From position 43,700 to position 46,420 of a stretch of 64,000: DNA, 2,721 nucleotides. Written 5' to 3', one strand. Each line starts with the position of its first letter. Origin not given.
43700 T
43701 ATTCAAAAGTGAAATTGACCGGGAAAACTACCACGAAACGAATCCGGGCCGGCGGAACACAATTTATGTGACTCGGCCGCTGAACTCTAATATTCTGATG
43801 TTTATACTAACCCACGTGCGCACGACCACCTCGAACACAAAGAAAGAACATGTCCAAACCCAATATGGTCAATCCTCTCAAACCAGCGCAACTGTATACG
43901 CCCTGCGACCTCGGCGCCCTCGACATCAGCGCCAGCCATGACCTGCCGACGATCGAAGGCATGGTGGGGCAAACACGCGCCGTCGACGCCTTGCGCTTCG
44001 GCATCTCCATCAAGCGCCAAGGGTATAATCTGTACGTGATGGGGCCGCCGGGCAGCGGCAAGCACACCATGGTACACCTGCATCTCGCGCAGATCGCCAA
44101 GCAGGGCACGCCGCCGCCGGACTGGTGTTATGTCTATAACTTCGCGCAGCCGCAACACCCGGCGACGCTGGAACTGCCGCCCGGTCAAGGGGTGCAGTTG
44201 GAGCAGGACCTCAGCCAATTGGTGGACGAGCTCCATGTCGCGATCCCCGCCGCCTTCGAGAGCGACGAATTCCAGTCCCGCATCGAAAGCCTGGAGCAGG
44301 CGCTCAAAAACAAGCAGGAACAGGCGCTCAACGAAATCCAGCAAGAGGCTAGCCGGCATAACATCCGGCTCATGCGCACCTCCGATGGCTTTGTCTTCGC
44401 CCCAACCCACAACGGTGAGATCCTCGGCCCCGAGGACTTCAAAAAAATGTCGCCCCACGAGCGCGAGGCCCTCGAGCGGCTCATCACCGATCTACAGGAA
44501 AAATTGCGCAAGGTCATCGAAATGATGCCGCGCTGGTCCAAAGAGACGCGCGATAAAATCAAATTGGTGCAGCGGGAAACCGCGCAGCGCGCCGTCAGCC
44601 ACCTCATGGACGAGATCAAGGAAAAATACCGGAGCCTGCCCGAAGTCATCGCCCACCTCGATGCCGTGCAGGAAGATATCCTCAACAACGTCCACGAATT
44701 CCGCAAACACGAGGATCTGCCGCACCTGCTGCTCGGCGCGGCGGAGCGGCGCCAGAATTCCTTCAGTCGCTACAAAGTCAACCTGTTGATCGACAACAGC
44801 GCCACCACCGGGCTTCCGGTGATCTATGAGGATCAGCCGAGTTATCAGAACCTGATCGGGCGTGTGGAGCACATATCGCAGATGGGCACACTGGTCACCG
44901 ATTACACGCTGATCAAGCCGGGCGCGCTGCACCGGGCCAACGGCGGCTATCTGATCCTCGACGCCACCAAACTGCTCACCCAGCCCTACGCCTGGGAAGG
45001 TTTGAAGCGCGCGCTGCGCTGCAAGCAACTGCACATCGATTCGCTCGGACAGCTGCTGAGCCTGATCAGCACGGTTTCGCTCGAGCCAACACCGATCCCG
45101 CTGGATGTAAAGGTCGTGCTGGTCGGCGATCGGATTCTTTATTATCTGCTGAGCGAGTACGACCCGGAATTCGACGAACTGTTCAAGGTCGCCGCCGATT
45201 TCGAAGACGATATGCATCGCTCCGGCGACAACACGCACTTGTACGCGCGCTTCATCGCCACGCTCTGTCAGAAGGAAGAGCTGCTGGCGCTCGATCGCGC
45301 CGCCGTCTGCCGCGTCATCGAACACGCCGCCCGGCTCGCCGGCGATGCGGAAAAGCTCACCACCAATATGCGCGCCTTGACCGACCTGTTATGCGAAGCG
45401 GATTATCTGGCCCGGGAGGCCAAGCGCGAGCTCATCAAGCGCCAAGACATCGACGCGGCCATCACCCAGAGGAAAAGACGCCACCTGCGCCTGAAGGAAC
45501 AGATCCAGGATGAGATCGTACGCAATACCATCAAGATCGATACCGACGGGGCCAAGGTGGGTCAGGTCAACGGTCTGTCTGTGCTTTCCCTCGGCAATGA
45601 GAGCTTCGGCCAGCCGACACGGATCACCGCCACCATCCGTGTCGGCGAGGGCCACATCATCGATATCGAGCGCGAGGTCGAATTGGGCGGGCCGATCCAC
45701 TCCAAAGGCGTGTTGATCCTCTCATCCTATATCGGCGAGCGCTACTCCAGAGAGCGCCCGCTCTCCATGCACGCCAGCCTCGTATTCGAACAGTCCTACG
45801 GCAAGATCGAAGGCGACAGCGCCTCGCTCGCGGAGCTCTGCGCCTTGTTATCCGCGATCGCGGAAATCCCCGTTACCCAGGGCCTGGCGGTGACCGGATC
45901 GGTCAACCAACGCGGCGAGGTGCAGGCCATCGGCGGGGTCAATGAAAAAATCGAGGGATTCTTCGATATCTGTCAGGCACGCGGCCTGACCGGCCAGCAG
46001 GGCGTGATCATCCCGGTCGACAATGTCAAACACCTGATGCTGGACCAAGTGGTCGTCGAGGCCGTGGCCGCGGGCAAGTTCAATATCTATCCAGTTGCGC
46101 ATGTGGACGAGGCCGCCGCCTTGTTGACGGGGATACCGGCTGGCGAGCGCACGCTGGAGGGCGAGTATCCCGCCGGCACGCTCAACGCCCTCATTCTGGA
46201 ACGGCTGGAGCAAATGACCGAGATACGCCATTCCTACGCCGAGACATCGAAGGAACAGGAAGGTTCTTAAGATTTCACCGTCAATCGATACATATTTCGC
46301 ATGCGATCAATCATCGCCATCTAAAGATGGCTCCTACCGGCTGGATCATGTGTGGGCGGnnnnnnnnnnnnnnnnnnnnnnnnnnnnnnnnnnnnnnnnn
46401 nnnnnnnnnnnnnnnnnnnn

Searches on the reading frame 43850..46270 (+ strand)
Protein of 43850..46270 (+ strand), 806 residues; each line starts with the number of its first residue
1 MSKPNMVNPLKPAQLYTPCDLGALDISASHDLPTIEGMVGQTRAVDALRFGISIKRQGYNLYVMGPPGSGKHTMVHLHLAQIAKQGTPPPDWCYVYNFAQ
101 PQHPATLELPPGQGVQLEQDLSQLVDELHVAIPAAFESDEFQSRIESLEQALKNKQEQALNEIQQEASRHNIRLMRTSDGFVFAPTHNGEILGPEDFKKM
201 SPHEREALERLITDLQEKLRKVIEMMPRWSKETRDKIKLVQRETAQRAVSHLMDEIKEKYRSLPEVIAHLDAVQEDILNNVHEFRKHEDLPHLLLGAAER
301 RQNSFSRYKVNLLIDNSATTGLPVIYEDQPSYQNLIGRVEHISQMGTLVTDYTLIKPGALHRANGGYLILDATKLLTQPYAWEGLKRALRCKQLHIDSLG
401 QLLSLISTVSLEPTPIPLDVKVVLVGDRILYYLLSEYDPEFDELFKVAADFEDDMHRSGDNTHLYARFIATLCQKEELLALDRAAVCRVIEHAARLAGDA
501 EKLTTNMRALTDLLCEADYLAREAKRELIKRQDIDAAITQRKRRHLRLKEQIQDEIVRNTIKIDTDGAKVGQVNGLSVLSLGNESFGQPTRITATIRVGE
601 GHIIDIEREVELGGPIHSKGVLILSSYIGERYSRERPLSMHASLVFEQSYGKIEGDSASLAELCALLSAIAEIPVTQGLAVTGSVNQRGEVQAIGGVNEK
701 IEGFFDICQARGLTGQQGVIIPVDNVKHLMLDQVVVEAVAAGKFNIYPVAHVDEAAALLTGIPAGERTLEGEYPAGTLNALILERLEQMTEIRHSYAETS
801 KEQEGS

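Call 63: search_protein_families(library=pfam, proteins=[window:43850-46270:+], max_evalue=0.00001)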
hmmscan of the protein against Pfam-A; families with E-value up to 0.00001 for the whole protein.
window:43850-46270:+ (806 aa): 4 families
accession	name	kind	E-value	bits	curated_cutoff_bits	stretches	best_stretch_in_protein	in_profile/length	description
PF13654.12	AAA_32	-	9.4e-57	191.1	21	1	321-452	2-133/133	LonB-like, AAA domain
PF20436.4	LonB_AAA-LID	-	3.9e-21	75.3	22.4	1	481-544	2-65/65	Archaeal LonB, AAA+ ATPase LID domain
PF20437.3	LonC_helical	-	1.9e-14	53.8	24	1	91-124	1-34/34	Lon-like LonC helical domain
PF05362.19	Lon_C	-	6.7e-10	39.3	21.1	1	654-755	108-198/205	Lon protease (S16) C-terminal proteolytic domain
